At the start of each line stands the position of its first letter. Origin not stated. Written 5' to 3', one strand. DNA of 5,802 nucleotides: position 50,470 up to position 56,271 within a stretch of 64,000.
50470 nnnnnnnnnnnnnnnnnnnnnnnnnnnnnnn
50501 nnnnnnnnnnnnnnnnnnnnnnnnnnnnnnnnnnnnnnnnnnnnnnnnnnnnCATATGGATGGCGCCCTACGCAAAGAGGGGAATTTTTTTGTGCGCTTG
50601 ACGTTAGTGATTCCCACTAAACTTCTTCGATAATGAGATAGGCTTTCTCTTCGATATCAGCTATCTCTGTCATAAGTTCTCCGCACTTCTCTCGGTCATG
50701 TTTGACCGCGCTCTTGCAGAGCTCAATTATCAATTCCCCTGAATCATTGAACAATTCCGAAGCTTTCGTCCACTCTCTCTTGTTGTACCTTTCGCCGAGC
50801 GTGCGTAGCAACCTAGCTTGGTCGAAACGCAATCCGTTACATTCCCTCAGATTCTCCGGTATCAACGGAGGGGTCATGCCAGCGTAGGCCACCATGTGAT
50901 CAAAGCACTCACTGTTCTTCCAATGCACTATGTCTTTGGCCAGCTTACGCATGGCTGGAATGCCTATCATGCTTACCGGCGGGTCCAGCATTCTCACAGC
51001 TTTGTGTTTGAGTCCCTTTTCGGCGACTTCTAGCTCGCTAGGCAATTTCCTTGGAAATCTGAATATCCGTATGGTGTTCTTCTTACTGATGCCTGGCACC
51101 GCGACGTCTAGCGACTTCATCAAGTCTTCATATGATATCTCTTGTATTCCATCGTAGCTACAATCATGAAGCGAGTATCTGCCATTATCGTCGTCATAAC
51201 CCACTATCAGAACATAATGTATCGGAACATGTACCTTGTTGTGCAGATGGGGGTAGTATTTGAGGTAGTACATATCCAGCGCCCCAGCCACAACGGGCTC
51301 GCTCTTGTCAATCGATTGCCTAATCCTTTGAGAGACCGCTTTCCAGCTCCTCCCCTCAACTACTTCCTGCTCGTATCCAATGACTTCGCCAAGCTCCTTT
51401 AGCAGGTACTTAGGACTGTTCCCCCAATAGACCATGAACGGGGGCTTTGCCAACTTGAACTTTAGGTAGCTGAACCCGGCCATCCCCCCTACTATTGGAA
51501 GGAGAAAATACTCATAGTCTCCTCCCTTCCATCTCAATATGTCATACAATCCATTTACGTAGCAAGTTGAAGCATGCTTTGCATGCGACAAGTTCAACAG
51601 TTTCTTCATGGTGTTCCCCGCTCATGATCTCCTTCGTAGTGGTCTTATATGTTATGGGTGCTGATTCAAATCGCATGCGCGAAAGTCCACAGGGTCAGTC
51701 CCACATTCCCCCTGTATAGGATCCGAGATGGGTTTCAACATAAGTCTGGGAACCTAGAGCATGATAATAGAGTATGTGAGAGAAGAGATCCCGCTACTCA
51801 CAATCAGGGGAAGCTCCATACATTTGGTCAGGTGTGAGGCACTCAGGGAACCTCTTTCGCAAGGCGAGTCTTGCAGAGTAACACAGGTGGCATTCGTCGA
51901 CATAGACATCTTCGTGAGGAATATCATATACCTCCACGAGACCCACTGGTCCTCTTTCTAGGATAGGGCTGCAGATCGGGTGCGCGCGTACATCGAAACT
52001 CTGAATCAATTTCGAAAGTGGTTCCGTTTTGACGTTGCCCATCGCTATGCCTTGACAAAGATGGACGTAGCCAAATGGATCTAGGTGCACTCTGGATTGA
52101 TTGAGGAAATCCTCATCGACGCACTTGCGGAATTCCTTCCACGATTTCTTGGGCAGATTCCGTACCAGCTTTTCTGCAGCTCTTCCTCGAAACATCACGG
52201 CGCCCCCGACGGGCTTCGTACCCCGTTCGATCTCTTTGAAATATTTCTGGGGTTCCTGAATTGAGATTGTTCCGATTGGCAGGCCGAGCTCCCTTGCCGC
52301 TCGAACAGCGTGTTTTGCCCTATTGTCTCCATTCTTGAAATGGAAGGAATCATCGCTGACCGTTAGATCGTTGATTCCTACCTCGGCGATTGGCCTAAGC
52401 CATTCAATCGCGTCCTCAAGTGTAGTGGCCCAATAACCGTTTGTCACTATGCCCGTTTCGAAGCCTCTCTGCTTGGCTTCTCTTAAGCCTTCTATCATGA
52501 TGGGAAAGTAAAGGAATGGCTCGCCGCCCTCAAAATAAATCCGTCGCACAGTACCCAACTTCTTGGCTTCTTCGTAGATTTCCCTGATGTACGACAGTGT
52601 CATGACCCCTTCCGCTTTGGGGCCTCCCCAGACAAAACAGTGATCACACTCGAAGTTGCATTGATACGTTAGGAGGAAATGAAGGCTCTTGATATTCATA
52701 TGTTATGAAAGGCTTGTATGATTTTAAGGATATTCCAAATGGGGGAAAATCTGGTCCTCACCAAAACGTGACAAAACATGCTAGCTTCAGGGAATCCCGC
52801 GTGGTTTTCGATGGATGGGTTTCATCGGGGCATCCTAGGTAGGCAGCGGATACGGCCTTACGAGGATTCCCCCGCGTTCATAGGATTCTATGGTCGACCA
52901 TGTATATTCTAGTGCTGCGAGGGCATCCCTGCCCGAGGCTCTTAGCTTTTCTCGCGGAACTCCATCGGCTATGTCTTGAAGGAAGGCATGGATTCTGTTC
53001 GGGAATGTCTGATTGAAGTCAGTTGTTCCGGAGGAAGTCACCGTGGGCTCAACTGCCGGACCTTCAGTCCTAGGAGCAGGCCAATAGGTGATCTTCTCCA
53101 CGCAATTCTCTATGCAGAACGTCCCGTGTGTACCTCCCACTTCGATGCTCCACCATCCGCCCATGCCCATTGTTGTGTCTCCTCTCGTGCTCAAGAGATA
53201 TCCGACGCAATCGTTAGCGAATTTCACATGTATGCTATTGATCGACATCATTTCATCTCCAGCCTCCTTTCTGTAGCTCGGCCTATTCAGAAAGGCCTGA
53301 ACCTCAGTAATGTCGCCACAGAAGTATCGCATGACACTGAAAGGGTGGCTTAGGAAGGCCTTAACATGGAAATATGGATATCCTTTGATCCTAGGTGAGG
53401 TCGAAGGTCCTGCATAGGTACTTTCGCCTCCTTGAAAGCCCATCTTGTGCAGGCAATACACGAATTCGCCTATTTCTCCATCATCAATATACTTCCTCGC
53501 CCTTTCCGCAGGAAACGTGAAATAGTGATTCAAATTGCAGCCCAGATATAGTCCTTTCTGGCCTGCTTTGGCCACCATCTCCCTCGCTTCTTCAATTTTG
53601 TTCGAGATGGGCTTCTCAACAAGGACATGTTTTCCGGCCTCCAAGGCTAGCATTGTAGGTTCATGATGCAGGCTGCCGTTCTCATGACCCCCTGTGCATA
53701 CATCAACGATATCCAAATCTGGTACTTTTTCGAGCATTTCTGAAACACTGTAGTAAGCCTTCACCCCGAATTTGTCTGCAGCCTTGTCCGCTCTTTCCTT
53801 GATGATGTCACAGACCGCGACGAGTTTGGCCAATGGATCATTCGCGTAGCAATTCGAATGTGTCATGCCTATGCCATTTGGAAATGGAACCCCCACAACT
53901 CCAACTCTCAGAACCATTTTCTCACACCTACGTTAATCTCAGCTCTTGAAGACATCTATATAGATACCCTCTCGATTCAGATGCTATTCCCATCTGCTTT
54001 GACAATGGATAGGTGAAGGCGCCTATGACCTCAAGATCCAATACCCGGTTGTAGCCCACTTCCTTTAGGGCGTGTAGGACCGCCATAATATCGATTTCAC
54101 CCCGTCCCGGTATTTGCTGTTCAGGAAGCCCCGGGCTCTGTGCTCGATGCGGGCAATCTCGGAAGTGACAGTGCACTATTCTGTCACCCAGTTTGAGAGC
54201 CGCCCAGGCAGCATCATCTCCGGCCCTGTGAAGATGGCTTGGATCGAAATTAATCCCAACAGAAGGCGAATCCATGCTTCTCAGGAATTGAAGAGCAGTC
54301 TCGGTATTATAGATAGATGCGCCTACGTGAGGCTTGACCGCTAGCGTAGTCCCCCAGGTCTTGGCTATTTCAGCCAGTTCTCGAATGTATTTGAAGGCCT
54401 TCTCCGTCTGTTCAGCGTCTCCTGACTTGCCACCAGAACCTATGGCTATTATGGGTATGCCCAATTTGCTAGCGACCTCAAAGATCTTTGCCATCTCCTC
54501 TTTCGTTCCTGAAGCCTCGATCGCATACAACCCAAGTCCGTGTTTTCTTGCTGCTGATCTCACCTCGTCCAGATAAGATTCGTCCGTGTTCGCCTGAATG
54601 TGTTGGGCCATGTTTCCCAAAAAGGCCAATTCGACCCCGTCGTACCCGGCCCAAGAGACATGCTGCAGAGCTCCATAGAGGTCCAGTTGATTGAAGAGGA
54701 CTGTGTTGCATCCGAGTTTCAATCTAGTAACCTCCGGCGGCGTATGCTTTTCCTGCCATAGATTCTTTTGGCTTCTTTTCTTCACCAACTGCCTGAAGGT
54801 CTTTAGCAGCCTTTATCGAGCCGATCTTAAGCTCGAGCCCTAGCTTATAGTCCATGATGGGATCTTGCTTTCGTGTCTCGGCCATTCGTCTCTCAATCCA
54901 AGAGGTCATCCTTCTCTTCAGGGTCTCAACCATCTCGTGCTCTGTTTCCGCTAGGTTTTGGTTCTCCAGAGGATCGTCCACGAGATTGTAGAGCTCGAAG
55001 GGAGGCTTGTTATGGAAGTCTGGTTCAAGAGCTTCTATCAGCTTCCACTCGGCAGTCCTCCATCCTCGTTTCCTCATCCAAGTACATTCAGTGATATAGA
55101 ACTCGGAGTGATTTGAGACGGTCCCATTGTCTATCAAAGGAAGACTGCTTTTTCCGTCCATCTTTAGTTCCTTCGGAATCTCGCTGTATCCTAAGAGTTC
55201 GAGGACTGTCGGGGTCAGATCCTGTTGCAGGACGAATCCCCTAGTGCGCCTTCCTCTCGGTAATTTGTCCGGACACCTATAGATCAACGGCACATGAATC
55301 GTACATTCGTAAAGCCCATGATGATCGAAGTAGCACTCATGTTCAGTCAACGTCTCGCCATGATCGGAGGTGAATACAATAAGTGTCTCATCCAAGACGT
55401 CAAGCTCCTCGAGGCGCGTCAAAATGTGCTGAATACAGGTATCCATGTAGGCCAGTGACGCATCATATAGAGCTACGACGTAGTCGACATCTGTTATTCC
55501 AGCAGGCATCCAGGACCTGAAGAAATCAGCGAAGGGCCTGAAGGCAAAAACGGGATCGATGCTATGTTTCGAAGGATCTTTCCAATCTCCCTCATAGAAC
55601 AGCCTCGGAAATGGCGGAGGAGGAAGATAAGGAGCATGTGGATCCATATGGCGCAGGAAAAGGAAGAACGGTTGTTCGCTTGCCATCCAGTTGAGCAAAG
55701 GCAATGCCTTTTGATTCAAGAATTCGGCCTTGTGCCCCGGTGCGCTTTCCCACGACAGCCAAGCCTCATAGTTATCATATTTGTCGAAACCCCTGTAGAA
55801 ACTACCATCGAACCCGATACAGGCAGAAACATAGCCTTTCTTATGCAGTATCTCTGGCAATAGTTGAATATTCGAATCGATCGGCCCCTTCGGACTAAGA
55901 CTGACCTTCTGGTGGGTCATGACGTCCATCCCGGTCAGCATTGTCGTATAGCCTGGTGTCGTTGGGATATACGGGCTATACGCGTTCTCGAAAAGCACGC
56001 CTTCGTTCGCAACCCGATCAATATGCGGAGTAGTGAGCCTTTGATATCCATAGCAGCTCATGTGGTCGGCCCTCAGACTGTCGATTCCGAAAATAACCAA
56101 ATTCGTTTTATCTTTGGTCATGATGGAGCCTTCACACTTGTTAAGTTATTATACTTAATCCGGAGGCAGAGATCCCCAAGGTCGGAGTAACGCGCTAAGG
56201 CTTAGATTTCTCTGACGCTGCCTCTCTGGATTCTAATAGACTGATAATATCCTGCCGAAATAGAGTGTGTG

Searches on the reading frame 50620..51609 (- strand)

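Call 75: search_protein_families(library=pfam, proteins=[window:50620-51609:-], max_evalue=0.001)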
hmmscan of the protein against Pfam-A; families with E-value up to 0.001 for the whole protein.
window:50620-51609:- (330 aa): 2 families
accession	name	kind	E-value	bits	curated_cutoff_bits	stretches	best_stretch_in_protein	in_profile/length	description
PF14399.12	BtrH_N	-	2.3e-18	67.2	29.7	1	16-150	2-134/134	Butirosin biosynthesis protein H, N-terminal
PF16169.10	DUF4872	-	1.2e-10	41.8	28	1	176-322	16-168/173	Domain of unknown function (DUF4872)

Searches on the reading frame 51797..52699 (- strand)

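Call 75: search_protein_families(library=pfam, proteins=[window:51797-52699:-], max_evalue=0.001)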
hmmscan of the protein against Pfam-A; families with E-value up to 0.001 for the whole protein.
window:51797-52699:- (301 aa): 2 families
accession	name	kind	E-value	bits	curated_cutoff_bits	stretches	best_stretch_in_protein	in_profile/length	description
PF04055.27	Radical_SAM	-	6.6e-17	62.6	29.5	1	10-142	3-143/166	Radical SAM superfamily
PF13353.11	Fer4_12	-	5e-06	27.3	22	1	9-97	10-100/137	4Fe-4S single cluster domain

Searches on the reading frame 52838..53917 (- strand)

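Call 75: search_protein_families(library=pfam, proteins=[window:52838-53917:-], max_evalue=0.001)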
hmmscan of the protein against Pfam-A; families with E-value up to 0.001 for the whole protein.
window:52838-53917:- (360 aa): 2 families
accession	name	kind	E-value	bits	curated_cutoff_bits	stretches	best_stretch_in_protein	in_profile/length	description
PF01408.29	GFO_IDH_MocA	-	2.3e-24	86.8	24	1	3-125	1-116/120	Oxidoreductase family, NAD-binding Rossmann fold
PF22725.1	GFO_IDH_MocA_C3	-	3.1e-08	34.1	27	1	139-267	3-123/124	GFO/IDH/MocA C-terminal domain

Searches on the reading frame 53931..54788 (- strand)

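Call 75: search_protein_families(library=pfam, proteins=[window:53931-54788:-], max_evalue=0.001)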
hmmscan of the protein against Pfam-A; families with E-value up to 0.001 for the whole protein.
window:53931-54788:- (286 aa): 1 family
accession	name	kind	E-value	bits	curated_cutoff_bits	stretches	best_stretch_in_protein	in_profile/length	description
PF01261.30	AP_endonuc_2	-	2.6e-31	109.6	31.1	1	44-255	4-230/249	Xylose isomerase-like TIM barrel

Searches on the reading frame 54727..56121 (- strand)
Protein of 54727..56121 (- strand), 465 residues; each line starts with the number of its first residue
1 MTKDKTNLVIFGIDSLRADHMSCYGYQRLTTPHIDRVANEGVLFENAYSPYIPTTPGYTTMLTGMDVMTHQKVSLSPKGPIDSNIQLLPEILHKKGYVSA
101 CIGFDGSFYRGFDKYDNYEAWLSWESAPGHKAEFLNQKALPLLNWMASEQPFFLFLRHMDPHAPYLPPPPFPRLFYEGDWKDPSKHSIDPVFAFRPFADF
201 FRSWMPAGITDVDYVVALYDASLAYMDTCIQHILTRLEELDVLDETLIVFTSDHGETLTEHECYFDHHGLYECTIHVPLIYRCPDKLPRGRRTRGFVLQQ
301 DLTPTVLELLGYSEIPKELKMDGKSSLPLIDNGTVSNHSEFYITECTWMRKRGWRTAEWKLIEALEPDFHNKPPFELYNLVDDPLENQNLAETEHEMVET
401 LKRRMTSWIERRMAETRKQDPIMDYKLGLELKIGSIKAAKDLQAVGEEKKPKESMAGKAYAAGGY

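Call 75: search_protein_families(library=pfam, proteins=[window:54727-56121:-], max_evalue=0.001)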
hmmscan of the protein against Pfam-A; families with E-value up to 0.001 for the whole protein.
window:54727-56121:- (465 aa): 3 families
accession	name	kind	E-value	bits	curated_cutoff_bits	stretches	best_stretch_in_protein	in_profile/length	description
PF00884.28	Sulfatase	-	2.5e-49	168.7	25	1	7-312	2-301/301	Sulfatase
PF16347.10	SGSH_C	-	4.2e-16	59.9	29.3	1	263-407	4-150/154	N-sulphoglucosamine sulphohydrolase, C-terminal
PF01663.27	Phosphodiest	-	2.3e-10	41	23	1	8-70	1-60/342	Type I phosphodiesterase / nucleotide pyrophosphatase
